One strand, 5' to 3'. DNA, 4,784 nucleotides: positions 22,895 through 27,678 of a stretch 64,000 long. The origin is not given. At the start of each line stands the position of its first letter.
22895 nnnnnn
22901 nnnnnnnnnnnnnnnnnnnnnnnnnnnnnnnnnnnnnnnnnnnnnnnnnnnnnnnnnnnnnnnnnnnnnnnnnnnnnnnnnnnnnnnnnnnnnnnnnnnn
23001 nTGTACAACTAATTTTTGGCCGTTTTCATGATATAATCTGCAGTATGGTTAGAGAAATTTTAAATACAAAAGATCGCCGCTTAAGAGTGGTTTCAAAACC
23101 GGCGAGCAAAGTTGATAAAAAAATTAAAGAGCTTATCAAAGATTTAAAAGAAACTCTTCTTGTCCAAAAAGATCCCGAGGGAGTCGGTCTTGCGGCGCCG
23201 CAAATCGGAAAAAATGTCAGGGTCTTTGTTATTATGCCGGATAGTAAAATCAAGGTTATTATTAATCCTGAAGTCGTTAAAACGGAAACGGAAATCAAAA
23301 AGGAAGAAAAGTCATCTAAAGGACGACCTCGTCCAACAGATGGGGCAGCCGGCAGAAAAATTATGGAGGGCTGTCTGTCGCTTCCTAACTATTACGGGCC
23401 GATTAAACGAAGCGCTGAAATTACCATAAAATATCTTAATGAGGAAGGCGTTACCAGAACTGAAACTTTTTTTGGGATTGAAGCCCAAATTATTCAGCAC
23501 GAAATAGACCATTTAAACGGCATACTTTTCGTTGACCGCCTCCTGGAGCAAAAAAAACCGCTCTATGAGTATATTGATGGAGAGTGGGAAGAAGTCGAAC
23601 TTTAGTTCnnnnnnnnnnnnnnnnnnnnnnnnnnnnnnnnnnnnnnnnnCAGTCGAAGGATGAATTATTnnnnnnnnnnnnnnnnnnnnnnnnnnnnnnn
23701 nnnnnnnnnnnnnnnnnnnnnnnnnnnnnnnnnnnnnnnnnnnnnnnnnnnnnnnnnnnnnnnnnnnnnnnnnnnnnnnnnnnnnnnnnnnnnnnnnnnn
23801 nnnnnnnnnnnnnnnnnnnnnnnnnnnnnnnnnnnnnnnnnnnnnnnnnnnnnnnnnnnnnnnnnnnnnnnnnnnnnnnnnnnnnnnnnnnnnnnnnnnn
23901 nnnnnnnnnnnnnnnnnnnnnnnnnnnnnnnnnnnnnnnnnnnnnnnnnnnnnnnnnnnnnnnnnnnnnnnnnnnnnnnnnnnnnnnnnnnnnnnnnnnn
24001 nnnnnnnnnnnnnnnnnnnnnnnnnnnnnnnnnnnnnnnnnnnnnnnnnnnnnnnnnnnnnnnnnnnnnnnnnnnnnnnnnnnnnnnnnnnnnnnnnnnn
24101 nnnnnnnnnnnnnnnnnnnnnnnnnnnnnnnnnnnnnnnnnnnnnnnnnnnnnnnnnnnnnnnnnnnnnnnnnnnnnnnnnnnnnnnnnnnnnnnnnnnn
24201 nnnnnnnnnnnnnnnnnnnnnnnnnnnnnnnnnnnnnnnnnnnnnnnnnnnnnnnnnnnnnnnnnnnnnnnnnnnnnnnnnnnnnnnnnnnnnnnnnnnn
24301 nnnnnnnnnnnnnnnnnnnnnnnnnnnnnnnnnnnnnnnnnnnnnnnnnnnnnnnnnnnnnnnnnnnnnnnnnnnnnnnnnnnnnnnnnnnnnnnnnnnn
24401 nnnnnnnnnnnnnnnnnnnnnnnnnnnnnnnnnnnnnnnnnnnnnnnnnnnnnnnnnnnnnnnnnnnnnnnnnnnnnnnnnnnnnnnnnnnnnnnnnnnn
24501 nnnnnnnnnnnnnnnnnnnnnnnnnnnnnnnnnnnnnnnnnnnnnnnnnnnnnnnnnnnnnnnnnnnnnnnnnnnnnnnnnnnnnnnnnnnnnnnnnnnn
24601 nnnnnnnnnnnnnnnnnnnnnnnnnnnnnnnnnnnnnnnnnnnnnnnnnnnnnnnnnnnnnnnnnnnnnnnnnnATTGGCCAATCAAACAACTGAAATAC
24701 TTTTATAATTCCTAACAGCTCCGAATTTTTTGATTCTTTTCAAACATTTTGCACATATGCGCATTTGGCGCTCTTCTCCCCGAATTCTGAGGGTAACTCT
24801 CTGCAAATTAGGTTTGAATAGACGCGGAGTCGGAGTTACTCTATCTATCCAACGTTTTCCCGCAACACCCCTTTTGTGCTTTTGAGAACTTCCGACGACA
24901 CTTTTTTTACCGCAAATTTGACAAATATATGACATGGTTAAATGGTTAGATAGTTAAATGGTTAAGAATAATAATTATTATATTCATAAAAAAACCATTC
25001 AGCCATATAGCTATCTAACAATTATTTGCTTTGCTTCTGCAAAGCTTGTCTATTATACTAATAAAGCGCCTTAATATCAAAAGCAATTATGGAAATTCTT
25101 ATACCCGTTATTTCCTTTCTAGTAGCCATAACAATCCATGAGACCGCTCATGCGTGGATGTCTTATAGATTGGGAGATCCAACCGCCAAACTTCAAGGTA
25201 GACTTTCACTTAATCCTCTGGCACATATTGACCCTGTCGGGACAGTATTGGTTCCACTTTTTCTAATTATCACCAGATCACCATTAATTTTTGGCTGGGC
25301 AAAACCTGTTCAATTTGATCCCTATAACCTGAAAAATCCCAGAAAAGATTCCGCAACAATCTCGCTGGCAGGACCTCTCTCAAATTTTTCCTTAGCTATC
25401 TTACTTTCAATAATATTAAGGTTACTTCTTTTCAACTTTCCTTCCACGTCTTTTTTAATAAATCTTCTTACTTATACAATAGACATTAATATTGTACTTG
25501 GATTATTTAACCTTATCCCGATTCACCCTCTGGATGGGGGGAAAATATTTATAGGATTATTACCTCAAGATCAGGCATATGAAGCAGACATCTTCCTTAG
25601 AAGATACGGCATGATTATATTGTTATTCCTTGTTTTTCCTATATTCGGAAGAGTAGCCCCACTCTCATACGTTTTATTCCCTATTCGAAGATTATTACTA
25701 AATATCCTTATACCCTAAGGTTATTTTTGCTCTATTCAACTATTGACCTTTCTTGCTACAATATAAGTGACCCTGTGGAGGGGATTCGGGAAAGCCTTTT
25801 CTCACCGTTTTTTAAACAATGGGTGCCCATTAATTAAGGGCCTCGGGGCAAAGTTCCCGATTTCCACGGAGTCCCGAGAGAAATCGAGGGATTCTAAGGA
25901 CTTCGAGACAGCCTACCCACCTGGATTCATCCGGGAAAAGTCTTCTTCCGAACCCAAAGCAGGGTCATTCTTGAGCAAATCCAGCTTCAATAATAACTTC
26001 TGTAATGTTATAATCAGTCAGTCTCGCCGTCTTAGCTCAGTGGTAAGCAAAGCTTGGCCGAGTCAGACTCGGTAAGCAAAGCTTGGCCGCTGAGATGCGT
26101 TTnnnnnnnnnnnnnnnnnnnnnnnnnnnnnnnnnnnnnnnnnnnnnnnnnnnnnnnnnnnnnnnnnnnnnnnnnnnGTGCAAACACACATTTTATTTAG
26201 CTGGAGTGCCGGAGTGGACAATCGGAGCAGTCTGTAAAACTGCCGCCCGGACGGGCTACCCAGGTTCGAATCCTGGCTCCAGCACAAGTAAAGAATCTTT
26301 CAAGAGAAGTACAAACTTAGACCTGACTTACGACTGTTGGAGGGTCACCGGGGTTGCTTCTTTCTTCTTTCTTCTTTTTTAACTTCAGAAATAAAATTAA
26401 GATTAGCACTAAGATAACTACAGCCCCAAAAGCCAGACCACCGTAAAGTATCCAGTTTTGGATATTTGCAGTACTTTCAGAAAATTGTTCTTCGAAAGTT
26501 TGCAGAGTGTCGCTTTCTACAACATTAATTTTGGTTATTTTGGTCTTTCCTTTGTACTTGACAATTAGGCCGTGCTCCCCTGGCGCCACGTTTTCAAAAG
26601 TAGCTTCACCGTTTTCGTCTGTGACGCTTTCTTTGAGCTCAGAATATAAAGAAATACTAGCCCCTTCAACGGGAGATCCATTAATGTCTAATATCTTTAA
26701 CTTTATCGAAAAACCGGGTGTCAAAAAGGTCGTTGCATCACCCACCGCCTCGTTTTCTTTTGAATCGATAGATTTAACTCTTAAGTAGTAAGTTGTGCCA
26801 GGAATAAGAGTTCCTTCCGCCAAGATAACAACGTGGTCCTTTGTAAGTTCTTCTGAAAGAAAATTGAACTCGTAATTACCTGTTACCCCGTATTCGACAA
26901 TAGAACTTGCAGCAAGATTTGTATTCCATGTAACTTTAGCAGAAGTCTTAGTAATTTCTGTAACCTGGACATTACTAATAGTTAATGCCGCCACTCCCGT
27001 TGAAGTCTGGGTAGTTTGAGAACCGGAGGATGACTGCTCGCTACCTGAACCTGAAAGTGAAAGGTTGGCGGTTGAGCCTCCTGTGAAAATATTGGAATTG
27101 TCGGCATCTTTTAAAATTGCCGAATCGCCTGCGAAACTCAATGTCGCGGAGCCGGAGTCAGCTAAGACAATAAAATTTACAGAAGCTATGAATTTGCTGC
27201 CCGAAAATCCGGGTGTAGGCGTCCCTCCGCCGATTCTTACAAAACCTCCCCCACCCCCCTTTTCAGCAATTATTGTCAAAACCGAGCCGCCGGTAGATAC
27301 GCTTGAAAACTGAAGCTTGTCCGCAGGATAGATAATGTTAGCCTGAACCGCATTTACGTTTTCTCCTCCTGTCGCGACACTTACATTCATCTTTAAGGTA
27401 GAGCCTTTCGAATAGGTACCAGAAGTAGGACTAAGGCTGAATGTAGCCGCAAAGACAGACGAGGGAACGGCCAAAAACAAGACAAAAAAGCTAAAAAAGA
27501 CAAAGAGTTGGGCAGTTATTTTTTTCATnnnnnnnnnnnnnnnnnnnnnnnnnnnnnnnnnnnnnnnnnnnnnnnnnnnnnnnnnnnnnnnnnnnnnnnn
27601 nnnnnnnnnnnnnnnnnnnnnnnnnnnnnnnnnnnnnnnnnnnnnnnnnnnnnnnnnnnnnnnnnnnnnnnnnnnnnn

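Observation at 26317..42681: Cellulosome-like cohesin-dockerin cell-surface assembly locus in a low-GC, apparently CPR-like genome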

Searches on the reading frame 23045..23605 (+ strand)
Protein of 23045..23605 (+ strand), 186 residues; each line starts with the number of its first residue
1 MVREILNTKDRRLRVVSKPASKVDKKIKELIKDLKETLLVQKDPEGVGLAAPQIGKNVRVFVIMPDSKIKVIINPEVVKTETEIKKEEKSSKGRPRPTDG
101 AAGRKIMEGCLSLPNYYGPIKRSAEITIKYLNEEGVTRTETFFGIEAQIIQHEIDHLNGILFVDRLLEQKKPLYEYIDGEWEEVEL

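Call 54: search_protein_families(library=pfam, proteins=[window:23045-23605:+], max_evalue=0.001)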
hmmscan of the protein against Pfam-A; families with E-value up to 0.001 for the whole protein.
window:23045-23605:+ (186 aa): 1 family
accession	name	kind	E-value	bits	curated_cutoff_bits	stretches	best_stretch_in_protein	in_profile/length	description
PF01327.26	Pep_deformylase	-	2e-40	138.4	22.8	1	3-170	2-154/156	Polypeptide deformylase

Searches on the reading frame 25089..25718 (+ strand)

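Call 54: search_protein_families(library=pfam, proteins=[window:25089-25718:+], max_evalue=0.001)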
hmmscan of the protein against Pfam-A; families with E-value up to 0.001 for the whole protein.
window:25089-25718:+ (209 aa): 1 family
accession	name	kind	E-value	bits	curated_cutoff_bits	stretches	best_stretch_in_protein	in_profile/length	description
PF02163.28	Peptidase_M50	-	4.4e-15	56.1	27.2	2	123-180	159-220/221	Peptidase family M50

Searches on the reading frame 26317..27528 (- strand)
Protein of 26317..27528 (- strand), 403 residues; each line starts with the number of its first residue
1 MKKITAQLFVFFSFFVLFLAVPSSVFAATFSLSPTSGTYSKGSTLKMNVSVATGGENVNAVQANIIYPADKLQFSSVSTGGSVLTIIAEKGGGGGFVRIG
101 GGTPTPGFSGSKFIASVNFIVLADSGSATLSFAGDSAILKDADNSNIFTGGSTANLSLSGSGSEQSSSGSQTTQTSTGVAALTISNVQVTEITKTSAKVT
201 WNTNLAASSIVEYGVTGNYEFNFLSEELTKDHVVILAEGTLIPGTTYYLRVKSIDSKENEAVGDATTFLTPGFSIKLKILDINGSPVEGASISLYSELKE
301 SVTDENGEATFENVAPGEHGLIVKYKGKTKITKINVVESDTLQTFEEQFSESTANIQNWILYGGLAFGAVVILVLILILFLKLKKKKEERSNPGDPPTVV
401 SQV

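Call 3: search_protein_families(library=pfam, proteins=[window:26317-27528:-], max_evalue=0.1)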
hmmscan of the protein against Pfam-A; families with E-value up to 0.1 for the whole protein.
window:26317-27528:- (403 aa): 7 families
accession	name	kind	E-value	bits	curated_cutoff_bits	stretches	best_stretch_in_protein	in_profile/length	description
PF13620.12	CarboxypepD_reg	-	3.1e-09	37.5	32.3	1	275-341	2-74/82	Carboxypeptidase regulatory-like domain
PF13715.12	CarbopepD_reg_2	-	3.5e-07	30.6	32.2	1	279-356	5-83/88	CarboxypepD_reg-like domain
PF00041.27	fn3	-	0.00011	22.8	25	1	184-257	3-72/84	Fibronectin type III domain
PF17802.7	SpaA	-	0.00014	22.4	23.1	1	274-319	2-54/91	Prealbumin-like fold domain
PF16656.11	Pur_ac_phosph_N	-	0.00015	22.7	30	1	186-255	5-82/93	Purple acid Phosphatase, N-terminal domain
PF17789.7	MG4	-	0.00039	21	24.7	1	271-332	12-78/95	Macroglobulin domain MG4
PF17210.9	SdrD_B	-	0.047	14.3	29.7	1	283-350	20-91/112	SdrD B-like domain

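Call 11: list_cluster_members(proteins=[window:26317-27528:-, window:27528-28613:-, window:28707-30026:-, window:30073-32754:-, window:32764-35709:-, window:38421-39182:-, window:39175-40683:-, window:41863-42681:-, window:23670-24674:+, window:20746-23001:+])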
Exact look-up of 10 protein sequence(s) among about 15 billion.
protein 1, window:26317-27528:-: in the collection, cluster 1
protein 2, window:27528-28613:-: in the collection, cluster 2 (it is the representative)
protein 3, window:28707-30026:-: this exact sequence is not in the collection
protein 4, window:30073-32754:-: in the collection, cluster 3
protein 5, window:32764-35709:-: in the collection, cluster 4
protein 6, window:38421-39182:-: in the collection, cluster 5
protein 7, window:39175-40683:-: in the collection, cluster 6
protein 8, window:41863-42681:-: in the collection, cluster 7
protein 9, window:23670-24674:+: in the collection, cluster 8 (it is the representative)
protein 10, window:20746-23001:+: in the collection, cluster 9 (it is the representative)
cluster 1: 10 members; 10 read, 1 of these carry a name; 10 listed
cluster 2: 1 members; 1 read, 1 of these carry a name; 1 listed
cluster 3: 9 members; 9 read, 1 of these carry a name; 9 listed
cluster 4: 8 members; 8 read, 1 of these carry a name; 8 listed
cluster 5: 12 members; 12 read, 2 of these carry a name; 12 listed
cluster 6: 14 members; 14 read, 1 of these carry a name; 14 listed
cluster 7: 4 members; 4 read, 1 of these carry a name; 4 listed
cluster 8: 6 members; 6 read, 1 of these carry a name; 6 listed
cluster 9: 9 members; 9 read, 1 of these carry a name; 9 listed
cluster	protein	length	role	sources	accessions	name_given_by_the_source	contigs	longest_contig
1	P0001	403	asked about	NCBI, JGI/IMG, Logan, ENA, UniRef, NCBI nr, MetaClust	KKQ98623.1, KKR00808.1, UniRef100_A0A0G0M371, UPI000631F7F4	MAG: Fibronectin type III domain protein [Candidatus Woesebacteria bacterium ... | Fibronectin type III domain protein n=2 Tax=Candidatus Woeseibacteriota TaxID=1752722 ... | status=active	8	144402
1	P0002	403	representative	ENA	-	-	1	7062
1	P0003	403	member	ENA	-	-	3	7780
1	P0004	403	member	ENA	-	-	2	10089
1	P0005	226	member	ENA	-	-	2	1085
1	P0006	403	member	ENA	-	-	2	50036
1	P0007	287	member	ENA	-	-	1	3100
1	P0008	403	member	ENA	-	-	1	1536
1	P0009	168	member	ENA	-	-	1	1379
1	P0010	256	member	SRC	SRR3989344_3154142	-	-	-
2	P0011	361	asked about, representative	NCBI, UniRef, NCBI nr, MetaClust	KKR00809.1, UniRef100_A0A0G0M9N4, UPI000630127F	MAG: putative cell surface glycoprotein [Candidatus Woesebacteria bacterium ... | Putative cell surface glycoprotein n=1 Tax=Candidatus Woesebacteria bacterium ... | status=active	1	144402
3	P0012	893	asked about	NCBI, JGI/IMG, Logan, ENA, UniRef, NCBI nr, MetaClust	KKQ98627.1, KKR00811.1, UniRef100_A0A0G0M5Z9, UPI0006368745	MAG: hypothetical protein UT24_C0009G0128 [Candidatus Woesebacteria bacterium ... | Dockerin domain-containing protein n=2 Tax=Candidatus Woeseibacteriota TaxID=1752722 ... | MAG: hypothetical protein UT23_C0002G0127 [Candidatus Woesebacteria bacterium ...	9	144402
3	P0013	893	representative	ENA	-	-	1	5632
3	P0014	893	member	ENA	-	-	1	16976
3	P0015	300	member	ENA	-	-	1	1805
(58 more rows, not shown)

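Call 52: search_protein_families(library=ncbifam, proteins=[window:26317-27528:-], max_evalue=0.01)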
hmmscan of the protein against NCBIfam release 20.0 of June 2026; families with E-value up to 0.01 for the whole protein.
window:26317-27528:- (403 aa): 0 families
